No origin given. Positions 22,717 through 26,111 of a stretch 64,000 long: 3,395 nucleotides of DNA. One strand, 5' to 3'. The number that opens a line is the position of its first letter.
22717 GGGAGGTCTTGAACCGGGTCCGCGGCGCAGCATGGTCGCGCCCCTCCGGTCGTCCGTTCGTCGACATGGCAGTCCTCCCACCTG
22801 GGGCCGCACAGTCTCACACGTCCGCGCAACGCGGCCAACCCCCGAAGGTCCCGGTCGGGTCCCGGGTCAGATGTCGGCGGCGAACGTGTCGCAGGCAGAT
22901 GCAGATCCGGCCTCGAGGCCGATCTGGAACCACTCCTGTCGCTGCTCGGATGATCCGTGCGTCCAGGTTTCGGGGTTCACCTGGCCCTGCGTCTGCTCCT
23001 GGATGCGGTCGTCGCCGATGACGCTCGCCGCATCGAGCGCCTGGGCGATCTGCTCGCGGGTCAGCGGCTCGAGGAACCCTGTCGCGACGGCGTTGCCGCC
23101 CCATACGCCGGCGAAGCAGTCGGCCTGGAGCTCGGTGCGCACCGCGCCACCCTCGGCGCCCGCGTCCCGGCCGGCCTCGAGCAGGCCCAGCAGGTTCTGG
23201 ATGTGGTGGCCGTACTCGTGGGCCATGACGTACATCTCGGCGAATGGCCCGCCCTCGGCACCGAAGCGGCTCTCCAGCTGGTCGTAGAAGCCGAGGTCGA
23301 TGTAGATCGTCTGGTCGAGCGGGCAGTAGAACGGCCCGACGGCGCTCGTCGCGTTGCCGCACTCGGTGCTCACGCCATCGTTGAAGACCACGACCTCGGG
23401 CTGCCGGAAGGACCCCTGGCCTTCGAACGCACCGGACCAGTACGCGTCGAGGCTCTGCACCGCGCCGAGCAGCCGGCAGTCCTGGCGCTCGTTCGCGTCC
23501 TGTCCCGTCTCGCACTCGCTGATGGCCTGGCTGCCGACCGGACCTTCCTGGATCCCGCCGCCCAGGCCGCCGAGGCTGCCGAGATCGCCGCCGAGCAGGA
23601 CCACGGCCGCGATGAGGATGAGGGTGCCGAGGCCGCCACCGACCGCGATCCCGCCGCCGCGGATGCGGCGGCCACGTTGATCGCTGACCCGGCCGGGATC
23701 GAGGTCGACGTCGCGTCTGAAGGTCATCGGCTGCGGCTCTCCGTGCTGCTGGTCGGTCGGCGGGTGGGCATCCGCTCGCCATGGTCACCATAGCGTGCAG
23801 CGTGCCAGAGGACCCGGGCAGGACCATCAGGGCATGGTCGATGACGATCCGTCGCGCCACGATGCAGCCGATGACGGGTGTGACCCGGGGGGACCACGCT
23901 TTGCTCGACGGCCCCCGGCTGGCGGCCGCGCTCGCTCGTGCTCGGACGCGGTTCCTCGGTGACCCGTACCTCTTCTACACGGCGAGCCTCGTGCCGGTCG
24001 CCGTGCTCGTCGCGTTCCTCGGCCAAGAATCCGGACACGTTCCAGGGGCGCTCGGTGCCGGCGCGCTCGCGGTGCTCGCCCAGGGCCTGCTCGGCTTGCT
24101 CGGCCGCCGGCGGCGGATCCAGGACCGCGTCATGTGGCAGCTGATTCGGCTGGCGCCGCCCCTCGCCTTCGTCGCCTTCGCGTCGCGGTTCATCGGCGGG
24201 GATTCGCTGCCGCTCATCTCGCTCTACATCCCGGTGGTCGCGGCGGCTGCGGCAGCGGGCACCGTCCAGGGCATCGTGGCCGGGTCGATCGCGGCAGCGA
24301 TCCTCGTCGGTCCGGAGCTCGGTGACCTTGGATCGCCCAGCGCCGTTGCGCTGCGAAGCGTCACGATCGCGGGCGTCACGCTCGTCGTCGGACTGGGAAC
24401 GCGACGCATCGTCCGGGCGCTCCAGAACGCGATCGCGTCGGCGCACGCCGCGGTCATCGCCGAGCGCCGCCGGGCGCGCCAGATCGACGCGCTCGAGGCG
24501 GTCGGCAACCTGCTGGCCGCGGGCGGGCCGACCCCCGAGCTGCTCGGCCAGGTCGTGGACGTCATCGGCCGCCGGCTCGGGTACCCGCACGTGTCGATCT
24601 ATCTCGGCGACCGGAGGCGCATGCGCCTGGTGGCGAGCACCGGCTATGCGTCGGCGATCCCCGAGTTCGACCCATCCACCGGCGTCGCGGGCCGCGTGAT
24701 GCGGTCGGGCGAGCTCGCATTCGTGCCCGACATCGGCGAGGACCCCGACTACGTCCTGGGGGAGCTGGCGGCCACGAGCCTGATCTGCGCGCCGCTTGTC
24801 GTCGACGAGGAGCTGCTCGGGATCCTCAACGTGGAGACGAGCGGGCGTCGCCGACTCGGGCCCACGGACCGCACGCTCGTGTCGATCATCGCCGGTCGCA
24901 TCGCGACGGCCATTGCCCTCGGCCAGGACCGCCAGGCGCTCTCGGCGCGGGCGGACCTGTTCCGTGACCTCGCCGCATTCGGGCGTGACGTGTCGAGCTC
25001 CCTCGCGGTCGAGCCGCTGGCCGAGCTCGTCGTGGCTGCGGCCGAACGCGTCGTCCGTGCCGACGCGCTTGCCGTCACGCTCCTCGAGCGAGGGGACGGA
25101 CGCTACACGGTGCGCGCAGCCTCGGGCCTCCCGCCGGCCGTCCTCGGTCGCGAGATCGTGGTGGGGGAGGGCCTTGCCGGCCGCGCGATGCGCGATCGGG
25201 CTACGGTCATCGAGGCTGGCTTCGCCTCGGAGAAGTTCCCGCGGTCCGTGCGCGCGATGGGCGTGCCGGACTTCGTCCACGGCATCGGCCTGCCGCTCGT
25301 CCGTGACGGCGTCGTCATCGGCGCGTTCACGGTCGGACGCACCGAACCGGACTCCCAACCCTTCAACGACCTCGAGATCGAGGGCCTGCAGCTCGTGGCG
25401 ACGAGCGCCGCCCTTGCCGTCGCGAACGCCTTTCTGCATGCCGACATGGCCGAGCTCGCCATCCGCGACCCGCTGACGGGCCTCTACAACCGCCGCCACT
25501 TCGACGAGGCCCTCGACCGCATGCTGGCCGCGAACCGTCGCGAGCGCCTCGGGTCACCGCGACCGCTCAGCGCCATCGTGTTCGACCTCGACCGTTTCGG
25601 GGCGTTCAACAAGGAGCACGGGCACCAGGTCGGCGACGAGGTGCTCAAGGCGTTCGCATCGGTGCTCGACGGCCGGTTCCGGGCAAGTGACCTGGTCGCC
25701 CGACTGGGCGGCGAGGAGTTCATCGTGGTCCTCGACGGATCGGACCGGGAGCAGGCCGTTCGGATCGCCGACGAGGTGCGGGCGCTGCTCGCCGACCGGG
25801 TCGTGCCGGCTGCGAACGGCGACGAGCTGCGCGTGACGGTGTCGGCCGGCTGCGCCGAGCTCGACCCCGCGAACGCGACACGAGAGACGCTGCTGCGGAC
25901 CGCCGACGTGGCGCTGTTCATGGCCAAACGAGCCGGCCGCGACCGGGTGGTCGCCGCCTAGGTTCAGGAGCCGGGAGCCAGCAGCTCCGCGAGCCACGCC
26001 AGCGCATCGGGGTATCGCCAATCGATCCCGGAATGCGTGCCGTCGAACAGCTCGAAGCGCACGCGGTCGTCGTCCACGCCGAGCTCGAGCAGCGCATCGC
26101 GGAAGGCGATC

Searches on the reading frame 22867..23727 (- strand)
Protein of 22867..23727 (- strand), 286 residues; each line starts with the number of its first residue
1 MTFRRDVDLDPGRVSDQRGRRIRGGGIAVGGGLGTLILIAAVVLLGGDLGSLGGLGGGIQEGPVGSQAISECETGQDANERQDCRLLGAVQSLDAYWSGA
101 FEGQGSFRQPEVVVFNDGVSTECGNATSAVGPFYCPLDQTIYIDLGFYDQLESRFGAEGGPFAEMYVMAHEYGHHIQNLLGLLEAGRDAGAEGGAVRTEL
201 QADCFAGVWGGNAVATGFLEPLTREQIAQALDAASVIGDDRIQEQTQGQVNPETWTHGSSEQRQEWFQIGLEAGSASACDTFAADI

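Call 15: search_protein_families(library=pfam, proteins=[window:22867-23727:-])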
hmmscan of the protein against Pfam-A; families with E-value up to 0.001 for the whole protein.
window:22867-23727:- (286 aa): 1 family
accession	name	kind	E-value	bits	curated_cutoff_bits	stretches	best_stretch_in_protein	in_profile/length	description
PF04228.19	Zn_peptidase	-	5.9e-74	249.6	23.2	1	13-282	11-290/290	Putative neutral zinc metallopeptidase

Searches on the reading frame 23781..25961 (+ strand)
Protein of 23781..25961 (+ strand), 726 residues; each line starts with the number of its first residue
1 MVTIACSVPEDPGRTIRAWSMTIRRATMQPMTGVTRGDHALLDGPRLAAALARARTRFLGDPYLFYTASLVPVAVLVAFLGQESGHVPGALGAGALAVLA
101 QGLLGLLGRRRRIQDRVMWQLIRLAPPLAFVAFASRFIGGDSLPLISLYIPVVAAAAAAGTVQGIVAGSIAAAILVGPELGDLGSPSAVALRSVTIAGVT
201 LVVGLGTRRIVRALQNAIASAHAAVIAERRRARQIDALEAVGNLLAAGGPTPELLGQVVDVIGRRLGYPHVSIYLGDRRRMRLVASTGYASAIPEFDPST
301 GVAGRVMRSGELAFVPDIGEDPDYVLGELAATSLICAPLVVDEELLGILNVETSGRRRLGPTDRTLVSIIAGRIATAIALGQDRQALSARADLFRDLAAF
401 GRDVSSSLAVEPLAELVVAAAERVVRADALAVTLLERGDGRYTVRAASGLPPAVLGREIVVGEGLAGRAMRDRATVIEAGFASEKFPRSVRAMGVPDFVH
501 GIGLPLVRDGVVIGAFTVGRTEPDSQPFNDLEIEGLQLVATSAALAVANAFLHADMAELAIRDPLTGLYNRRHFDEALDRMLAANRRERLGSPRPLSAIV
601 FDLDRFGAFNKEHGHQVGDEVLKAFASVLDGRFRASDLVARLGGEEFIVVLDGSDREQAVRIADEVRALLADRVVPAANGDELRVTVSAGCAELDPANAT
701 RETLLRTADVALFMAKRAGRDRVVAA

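Call 15: search_protein_families(library=pfam, proteins=[window:23781-25961:+])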
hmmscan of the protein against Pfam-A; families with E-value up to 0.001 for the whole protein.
window:23781-25961:+ (726 aa): 4 families
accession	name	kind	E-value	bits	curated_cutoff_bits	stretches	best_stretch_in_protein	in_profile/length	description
PF00990.26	GGDEF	-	1.7e-37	129.1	23.8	1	560-722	1-161/161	Diguanylate cyclase, GGDEF domain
PF13185.12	GAF_2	-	3.8e-29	102.1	28.6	2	253-379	6-136/136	GAF domain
PF01590.32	GAF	-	1.5e-25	90.7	22.4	2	253-378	4-133/133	GAF domain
PF13492.12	GAF_3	-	2.8e-19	70.2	27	1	253-379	4-128/129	GAF domain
